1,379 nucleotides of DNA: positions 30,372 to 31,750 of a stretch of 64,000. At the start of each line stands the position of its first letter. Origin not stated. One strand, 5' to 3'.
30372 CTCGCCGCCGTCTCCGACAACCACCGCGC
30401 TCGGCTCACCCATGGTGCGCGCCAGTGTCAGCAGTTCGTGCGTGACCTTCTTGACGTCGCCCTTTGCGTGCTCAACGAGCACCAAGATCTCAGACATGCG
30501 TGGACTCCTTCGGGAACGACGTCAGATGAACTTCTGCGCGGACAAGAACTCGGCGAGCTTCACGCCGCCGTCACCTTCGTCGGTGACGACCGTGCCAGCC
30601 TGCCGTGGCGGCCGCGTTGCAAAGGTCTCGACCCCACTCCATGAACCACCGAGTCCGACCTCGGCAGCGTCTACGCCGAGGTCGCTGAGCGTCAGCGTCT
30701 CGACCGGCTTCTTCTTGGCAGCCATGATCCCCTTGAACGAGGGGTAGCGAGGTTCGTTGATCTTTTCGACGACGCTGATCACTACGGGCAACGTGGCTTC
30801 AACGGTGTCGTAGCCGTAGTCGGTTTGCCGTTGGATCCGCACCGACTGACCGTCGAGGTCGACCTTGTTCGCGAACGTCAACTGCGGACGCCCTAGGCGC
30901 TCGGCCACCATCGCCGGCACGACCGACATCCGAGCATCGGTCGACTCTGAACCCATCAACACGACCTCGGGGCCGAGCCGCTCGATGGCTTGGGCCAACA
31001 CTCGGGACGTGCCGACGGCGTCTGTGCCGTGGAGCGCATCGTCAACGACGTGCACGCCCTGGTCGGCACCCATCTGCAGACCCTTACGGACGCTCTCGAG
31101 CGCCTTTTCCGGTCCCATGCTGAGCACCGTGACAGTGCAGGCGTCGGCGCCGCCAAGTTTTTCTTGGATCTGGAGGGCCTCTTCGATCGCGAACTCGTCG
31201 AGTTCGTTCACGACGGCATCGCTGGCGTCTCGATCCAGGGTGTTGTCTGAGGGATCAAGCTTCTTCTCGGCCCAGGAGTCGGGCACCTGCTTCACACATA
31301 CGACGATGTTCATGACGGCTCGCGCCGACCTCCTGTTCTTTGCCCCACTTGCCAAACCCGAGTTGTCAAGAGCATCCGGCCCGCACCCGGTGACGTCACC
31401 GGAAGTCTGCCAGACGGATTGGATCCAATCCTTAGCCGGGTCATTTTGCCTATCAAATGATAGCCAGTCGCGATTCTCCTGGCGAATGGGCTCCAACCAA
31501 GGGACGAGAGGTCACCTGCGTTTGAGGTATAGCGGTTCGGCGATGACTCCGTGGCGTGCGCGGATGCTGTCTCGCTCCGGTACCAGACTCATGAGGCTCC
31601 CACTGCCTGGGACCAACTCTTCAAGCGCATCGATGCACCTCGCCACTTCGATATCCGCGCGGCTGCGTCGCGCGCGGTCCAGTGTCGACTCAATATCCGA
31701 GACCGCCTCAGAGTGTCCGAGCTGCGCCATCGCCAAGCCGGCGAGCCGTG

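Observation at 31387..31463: Three different perfect palindromes abutting each other upstream of etfBA (includes a CRE-like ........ core and a GGATCC core)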

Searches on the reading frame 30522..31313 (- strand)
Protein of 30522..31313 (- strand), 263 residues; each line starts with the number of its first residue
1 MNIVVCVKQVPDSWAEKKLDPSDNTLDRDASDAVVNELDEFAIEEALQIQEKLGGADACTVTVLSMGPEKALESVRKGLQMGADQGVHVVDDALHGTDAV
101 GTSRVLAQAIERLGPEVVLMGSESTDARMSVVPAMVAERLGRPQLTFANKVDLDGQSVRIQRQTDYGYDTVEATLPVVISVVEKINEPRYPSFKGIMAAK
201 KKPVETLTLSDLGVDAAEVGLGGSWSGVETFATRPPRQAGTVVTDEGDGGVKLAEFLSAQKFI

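Call 8: search_protein_families(library=pfam, proteins=[window:30522-31313:-])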
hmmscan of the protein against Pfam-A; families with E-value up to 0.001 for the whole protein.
window:30522-31313:- (263 aa): 1 family
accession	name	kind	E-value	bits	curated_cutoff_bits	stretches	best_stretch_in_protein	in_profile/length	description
PF01012.27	ETF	-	6.4e-41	140.6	26.7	1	25-211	3-180/181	Electron transfer flavoprotein domain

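Call 13: find_related_loci(query=window:30522-31313:-, collection=genome_contigs, flank=3000)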
Query window:30522-31313:- (263 aa) in genome_contigs; peptide patterns used: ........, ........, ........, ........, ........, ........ (x = any residue, [..] = any of these).
600 stretches matched a pattern (row limit reached: there are more); 575 encode a relative of the query (tblastn E <= 1e-3); the best 80 are kept; 80 distinct loci.
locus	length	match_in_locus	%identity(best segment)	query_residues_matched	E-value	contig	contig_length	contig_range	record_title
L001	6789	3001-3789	84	1-263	1e-149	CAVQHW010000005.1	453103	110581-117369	MAG: uncultured Actinomycetota bacterium isolate MFD09730.bin.1.8 genome assembly, contig: contig_29399, whole genome sh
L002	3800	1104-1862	83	11-263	3e-146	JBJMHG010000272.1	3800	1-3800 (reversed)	MAG: Actinomycetes bacterium isolate 12C16O_0h_50_unf_bin_17 k141_2842570, whole genome shotgun sequence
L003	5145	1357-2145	78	1-263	1e-139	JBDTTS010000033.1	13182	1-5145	MAG: Actinomycetes bacterium isolate cluster3_bin.301 NODE_19590_length_13182_cov_5.355679, whole genome shotgun sequenc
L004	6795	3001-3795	78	1-263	1e-138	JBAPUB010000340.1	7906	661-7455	MAG: Actinomycetes bacterium isolate MFD02847_ilm_asm_bin1 k127_157125, whole genome shotgun sequence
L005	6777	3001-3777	66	1-263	2e-120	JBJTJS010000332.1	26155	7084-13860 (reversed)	MAG: bacterium isolate samp_4310_metabat2_15 samp_4310_1665354, whole genome shotgun sequence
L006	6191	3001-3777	67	1-263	3e-120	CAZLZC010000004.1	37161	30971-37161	MAG TPA_asm: uncultured Actinomyces sp. isolate SRP272421_co4_312 genome assembly, contig: NODE_2011_length_37161_cov_9.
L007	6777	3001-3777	69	1-263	2e-119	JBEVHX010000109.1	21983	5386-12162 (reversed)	MAG: Candidatus Nanopelagicales bacterium isolate T2R6BO.45.metabat2 T2R6BO.45.metabat2_k133_9619965, whole genome shotg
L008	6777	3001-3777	69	1-263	3e-119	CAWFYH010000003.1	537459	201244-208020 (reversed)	MAG: uncultured Actinomycetota bacterium isolate MFD05442.bin.1.398 genome assembly, contig: contig_22874, whole genome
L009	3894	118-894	70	1-263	2e-119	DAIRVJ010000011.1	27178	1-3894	MAG TPA_asm: Candidatus Nanopelagicales bacterium isolate CTOTU26090 NODE_545_length_27178_cov_13.050216, whole genome s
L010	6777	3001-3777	69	1-263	2e-118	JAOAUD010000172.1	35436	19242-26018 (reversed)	MAG: Candidatus Nanopelagicales bacterium isolate AF21_PE0_T2_S1_61_13 T2_S1_978_length_35436_cov_7, whole genome shotgu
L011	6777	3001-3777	68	1-263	5e-117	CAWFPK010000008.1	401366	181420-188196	MAG: uncultured Actinomycetota bacterium isolate MFD01689.bin.2.72 genome assembly, contig: contig_39119, whole genome s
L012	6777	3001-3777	67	1-263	4e-117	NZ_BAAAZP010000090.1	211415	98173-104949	Nonomuraea antimicrobica strain JCM 16904 sequence090, whole genome shotgun sequence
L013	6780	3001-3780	67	1-263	2e-116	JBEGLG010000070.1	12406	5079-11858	MAG: Actinomycetota bacterium isolate NASQAN2015_227_B_bin.5 scaffold_274200, whole genome shotgun sequence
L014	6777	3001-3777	67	1-263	3e-116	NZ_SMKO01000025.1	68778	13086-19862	Nonomuraea deserti strain KC310 NODE_25_length_68778_cov_56.2411, whole genome shotgun sequence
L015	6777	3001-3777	66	1-263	2e-115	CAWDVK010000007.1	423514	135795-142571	MAG: uncultured Actinomycetota bacterium isolate MFD05580.bin.1.88 genome assembly, contig: contig_27923, whole genome s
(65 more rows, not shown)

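Call 25: find_related_loci(query=window:30522-31313:-, collection=metagenome_contigs, flank=2000)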
Query window:30522-31313:- (263 aa) in metagenome_contigs; peptide patterns used: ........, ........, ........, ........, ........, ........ (x = any residue, [..] = any of these).
600 stretches matched a pattern (row limit reached: there are more); 556 encode a relative of the query (tblastn E <= 1e-3); the best 80 are kept; 80 distinct loci.
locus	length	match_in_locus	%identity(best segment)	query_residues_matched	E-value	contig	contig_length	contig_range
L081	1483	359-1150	69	1-263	4e-130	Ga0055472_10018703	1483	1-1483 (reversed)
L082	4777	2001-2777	68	1-263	4e-119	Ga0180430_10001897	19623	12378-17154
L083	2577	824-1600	67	1-263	5e-124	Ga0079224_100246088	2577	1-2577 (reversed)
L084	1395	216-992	67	1-263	3e-128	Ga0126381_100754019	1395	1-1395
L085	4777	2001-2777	66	1-263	6e-118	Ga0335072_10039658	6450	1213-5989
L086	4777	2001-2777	66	1-263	1e-117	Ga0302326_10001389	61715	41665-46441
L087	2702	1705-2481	68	1-263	3e-122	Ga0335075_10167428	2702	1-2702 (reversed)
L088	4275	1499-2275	66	1-263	9e-118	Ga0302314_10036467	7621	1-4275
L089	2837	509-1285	65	1-263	1e-121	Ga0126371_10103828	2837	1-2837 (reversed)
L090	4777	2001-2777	66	1-263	4e-117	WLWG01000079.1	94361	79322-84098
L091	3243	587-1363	68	1-263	2e-120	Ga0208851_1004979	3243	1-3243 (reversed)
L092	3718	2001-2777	66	1-263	3e-117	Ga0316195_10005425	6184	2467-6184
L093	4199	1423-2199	66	1-263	2e-117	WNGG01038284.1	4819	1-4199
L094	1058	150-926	66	1-263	3e-128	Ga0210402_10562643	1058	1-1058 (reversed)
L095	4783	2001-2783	69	1-263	1e-116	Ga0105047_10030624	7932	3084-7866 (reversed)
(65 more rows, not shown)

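Call 43: find_encoding_contigs(protein=window:30522-31313:-, flank=1500, max_places=6)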
Protein window:30522-31313:- (263 aa): no gene with exactly this product is on record in the collection.

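Call 44: find_homologous_proteins(query=window:30522-31313:-, max_evalue=1e-60)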
Query window:30522-31313:- (263 aa): 7918 proteins with E <= 1e-60 among 8000 candidates; the best 120 are listed.
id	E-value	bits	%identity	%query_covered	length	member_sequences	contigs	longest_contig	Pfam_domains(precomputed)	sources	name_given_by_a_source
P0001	3.9e-165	566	100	100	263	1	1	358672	PF01012.28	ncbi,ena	-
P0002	1.1e-148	512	89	100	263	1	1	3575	PF01012.28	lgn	-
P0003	2.9e-147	507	87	100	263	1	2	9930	PF01012.28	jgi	jgi:electron transfer flavoprotein beta subunit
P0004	2.3e-145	501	84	100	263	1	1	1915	PF01012.28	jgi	-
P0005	7.5e-144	496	86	100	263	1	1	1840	PF01012.28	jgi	jgi:electron transfer flavoprotein beta subunit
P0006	8.8e-144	496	85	100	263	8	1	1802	PF01012.28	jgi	jgi:electron transfer flavoprotein beta subunit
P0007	9.5e-142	489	84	100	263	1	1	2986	PF01012.28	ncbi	ncbi:MAG: electron transfer flavoprotein subunit beta/FixA family protein [Candidatus Nanopelagicale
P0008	1.3e-141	489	84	100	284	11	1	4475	PF01012.28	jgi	-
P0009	1.3e-141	488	85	100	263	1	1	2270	PF01012.28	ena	-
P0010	2.6e-141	488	85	100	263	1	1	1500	PF01012.28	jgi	jgi:electron transfer flavoprotein beta subunit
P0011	6.0e-141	486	84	100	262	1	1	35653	PF01012.28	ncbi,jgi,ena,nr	ncbi:MAG TPA: electron transfer flavoprotein subunit beta/FixA family protein [Actinomycetes bacteri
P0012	1.0e-140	486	84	100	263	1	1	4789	PF01012.28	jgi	jgi:electron transfer flavoprotein beta subunit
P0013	1.7e-140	485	86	100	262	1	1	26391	PF01012.28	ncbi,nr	ncbi:MAG TPA: electron transfer flavoprotein subunit beta/FixA family protein [Actinomycetes bacteri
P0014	3.9e-140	484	84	100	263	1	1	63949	PF01012.28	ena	-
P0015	5.8e-140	483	84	100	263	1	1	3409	PF01012.28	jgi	-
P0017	6.7e-140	483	84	100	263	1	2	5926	PF01012.28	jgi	jgi:electron transfer flavoprotein beta subunit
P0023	5.0e-139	480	84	100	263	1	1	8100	PF01012.28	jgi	jgi:electron transfer flavoprotein beta subunit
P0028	3.9e-138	477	83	100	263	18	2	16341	PF01012.28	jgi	jgi:electron transfer flavoprotein beta subunit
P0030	2.0e-137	475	83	100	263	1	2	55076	PF01012.28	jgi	jgi:electron transfer flavoprotein beta subunit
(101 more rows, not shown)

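Call 45: find_encoding_contigs(protein=P0002, flank=1200, max_places=2)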
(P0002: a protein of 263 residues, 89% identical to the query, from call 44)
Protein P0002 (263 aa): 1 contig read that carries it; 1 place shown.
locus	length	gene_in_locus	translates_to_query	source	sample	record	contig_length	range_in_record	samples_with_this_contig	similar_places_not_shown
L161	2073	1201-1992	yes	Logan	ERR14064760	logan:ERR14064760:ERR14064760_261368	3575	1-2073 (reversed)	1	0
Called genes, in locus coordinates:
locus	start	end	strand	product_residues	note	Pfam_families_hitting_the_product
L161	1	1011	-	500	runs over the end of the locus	PF05960:DUF885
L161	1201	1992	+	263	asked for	PF01012:ETF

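Call 46: find_encoding_contigs(protein=P0003, flank=1200, max_places=2)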
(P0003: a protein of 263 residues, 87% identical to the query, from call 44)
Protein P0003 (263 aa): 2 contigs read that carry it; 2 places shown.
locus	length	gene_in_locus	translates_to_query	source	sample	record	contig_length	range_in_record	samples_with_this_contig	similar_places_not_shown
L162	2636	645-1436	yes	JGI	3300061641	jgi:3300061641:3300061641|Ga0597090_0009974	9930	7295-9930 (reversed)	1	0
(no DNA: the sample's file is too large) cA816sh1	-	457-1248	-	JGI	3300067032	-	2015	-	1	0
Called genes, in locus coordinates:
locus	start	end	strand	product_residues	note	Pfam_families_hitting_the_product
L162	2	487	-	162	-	?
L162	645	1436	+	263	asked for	PF01012:ETF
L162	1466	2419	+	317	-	PF01012:ETF, PF00766:ETF_alpha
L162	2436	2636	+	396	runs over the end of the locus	PF00266:Aminotran_5, PF01212:Beta_elim_lyase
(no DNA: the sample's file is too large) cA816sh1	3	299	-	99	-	?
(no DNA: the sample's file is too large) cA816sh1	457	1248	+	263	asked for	PF01012:ETF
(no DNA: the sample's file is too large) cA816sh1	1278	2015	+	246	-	?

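Call 47: find_encoding_contigs(protein=P0013, flank=1200, max_places=2)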
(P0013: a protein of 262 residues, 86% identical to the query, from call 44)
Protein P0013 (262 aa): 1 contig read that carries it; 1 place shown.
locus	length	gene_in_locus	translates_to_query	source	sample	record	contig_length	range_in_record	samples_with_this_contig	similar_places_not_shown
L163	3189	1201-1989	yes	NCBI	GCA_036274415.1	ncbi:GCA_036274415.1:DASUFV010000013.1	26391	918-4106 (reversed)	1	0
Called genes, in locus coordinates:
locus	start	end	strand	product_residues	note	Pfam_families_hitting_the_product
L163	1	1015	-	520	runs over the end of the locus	PF05960:DUF885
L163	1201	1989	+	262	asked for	PF01012:ETF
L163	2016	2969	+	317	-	PF01012:ETF, PF00766:ETF_alpha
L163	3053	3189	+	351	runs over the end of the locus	PF00266:Aminotran_5, PF01212:Beta_elim_lyase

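Call 48: find_encoding_contigs(protein=P0011, flank=1200, max_places=2)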
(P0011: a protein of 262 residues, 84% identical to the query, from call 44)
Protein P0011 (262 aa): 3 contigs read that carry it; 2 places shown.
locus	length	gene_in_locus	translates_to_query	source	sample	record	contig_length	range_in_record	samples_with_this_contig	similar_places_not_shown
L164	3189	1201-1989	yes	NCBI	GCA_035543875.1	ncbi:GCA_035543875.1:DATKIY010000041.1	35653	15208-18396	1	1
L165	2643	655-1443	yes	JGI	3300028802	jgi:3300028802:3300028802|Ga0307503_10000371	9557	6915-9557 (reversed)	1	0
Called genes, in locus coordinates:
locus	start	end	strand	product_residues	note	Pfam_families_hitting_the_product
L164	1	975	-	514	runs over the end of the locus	PF05960:DUF885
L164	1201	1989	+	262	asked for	PF01012:ETF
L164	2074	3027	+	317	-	PF01012:ETF, PF00766:ETF_alpha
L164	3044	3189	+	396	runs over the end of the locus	PF00266:Aminotran_5, PF01212:Beta_elim_lyase (weak)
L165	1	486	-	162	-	?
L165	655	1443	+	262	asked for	PF01012:ETF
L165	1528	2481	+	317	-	PF01012:ETF, PF00766:ETF_alpha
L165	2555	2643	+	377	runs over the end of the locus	PF00266:Aminotran_5, PF01212:Beta_elim_lyase (weak)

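Call 50: find_encoding_contigs(protein=P0014, flank=1200, max_places=2)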
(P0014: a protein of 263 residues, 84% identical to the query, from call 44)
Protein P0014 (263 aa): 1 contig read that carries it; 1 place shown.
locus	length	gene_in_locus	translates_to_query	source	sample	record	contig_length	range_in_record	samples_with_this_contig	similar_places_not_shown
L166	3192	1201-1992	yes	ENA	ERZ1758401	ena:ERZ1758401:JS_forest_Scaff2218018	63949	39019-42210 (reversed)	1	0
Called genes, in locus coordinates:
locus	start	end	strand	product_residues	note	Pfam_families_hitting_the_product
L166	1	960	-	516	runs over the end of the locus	PF05960:DUF885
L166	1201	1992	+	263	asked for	PF01012:ETF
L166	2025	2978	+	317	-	PF01012:ETF, PF00766:ETF_alpha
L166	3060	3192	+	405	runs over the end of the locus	PF00266:Aminotran_5, PF01212:Beta_elim_lyase (weak)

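Call 51: find_encoding_contigs(protein=P0023, flank=1200, max_places=2)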
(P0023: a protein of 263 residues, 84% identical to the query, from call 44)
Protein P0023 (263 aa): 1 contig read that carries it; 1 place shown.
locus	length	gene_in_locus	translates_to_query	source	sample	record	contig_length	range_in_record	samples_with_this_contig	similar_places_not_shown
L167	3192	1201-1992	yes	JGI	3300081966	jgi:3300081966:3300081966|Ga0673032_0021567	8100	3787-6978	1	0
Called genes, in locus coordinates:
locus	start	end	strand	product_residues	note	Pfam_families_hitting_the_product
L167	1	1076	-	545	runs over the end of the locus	PF05960:DUF885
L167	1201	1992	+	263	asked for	PF01012:ETF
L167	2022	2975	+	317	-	PF01012:ETF, PF00766:ETF_alpha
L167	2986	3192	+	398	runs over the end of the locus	PF00266:Aminotran_5, PF01212:Beta_elim_lyase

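Call 52: find_encoding_contigs(protein=P0028, flank=1200, max_places=3)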
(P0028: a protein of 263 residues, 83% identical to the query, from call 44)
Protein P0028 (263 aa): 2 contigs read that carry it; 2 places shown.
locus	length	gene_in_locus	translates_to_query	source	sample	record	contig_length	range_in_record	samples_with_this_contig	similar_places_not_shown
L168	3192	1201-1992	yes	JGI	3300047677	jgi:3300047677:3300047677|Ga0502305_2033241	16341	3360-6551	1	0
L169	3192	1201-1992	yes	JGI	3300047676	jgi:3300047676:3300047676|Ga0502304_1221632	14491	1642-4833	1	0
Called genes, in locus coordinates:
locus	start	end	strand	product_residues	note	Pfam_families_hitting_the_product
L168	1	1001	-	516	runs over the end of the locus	PF05960:DUF885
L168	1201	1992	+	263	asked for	PF01012:ETF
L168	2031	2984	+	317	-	PF01012:ETF, PF00766:ETF_alpha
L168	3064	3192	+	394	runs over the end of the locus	PF00266:Aminotran_5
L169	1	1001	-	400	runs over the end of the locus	PF05960:DUF885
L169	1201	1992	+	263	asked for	PF01012:ETF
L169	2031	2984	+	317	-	PF01012:ETF, PF00766:ETF_alpha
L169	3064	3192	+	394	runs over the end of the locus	PF00266:Aminotran_5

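Call 53: find_encoding_contigs(protein=P0030, flank=1200, max_places=2)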
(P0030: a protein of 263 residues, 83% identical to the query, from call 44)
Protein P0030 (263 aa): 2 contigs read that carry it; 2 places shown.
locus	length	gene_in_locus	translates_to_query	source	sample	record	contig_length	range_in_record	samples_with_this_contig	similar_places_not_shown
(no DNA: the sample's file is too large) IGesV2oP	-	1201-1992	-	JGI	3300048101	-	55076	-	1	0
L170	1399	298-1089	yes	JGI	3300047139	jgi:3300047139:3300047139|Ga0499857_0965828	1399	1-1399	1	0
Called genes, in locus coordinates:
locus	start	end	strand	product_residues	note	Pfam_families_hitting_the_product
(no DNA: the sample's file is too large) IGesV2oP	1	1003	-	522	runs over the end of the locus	PF05960:DUF885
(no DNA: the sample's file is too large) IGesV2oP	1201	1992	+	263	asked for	PF01012:ETF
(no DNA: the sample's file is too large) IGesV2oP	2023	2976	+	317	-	PF01012:ETF, PF00766:ETF_alpha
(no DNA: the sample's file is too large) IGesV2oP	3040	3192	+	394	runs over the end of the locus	PF00266:Aminotran_5, PF01212:Beta_elim_lyase (weak)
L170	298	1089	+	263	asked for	PF01012:ETF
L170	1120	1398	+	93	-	?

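Call 72: find_encoding_contigs(protein=P0001, flank=400, max_places=2)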
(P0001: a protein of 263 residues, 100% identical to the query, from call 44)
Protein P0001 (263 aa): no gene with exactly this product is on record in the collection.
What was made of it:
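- Tried and rejected: Exact look-ups of the window's EtfB and of P0001 found nothing on record (calls 43, 72).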

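Call 73: find_encoding_contigs(protein=P0005, flank=600, max_places=2)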
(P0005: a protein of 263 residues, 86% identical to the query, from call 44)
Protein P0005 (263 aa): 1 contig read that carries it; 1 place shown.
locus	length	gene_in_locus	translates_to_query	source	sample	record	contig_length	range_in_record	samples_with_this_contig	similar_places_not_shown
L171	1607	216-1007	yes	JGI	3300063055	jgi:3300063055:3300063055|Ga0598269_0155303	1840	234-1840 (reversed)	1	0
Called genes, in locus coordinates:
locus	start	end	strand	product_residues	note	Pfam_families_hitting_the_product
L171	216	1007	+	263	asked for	PF01012:ETF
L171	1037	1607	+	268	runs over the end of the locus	?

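Call 74: find_encoding_contigs(protein=P0017, flank=600, max_places=2)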
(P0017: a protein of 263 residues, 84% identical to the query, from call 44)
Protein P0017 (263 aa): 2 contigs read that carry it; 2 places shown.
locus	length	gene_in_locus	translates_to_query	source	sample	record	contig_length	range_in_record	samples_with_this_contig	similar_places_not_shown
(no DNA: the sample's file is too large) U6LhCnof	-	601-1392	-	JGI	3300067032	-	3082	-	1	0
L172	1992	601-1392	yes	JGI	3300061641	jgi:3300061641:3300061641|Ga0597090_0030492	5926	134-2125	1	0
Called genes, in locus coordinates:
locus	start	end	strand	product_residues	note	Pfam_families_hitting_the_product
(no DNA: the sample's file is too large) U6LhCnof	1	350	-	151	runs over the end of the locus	?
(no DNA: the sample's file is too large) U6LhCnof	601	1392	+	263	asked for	PF01012:ETF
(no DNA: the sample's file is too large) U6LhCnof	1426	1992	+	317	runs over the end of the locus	PF01012:ETF, PF00766:ETF_alpha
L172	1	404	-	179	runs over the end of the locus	?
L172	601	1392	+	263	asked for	PF01012:ETF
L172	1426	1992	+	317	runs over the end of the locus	PF01012:ETF, PF00766:ETF_alpha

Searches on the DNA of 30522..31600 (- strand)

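Call 21: search_rna_families(source=window, start=31200, end=31600, threshold=evalue, max_evalue=10)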
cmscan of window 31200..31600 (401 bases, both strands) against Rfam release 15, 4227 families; matches with E-value up to 10: 3.
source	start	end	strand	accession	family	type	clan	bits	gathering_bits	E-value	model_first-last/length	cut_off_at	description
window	31303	31378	+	RF00556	L19_leader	Cis-reg; leader;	-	16.4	36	0.95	1-42/42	no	Ribosomal protein L19 leader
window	31307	31426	-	RF01014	mir-1306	Gene; miRNA;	-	15.4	70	1.6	1-72/72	no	mir-1306 microRNA precursor family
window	31206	31269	-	RF01146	sR15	Gene; snRNA; snoRNA; CD-box;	-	13.9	40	7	1-65/65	no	Small nucleolar RNA sR15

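Call 22: search_rna_families(sources=[L001, L002, L003, L004, L007, L008, L009, L011, L012, L014, L015, L017, L020, L021, L025, L027, L040, L053, L060, L076], threshold=gathering)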
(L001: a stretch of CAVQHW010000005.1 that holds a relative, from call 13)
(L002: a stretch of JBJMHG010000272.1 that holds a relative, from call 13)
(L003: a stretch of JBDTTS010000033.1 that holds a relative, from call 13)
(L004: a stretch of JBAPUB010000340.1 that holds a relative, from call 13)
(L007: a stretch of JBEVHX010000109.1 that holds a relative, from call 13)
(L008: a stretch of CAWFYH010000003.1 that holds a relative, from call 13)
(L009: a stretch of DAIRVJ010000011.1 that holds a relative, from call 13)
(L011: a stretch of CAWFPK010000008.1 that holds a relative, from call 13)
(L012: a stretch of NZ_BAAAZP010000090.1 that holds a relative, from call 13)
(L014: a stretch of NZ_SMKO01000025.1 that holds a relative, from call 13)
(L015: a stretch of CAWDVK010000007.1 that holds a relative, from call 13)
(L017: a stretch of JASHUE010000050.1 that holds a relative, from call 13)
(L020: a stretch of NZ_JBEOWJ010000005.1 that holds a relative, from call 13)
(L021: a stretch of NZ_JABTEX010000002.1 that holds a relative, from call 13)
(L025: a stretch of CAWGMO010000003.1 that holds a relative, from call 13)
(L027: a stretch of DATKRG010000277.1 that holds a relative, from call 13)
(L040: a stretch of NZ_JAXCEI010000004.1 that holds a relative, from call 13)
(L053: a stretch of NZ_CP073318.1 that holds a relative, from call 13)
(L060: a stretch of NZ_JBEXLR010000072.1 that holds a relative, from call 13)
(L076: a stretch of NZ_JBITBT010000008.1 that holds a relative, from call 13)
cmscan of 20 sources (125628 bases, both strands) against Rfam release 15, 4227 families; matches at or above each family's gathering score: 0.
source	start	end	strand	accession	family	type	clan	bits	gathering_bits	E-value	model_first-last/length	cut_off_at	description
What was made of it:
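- On Structured cis-regulatory RNA (riboswitch or leader): No Rfam match (calls 21, 22).
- Closest known: fixA RNA motif of Pseudomonas. Different: No Rfam family matched the window region or 20 related loci (calls 21, 22).
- No Rfam family matched (calls 21, 22). No Rfam hit (calls 21, 22).
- Tried and rejected: Nothing relevant matched (calls 21, 22).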
